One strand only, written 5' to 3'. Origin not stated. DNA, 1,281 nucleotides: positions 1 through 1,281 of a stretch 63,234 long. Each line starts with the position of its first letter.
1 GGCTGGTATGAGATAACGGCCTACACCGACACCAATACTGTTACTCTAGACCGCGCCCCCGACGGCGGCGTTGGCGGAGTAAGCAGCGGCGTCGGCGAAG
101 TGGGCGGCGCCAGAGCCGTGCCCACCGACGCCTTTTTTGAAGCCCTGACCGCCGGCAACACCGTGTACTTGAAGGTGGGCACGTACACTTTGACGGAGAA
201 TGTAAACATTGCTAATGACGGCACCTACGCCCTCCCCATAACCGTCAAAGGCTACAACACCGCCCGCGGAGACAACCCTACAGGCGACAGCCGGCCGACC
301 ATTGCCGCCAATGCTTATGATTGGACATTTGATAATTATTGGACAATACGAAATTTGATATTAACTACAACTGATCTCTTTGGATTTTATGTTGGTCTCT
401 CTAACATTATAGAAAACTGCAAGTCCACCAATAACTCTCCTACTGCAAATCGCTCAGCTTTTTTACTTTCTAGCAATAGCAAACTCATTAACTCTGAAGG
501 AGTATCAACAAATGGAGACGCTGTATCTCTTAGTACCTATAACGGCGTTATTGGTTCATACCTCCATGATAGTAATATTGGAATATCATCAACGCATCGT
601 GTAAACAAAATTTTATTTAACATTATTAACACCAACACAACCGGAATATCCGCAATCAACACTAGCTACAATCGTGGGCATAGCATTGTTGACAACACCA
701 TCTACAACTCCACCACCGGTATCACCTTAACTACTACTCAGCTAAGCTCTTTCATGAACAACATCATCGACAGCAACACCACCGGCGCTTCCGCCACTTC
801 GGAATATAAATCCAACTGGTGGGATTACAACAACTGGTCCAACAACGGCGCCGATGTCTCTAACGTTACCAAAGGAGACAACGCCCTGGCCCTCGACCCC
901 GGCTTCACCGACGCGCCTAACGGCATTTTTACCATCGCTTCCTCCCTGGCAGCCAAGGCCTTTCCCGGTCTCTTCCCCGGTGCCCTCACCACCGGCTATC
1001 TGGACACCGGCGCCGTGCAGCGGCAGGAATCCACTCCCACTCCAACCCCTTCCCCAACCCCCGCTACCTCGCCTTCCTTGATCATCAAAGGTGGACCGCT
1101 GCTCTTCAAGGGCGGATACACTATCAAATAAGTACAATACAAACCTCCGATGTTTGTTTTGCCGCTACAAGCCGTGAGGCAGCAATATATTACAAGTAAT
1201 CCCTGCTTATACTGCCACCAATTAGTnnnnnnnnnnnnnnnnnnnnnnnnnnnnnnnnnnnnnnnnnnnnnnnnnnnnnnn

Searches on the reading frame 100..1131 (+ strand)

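Call 33: search_protein_families(library=pfam, proteins=[window:100-1131:+], max_evalue=0.0001)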
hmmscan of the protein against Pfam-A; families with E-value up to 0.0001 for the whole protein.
window:100-1131:+ (343 aa): 1 family
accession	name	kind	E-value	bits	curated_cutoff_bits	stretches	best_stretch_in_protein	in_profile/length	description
PF17161.10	DUF5123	-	5.7e-05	24.6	35.1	1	196-282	3-101/113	Domain of unknown function (DUF5123)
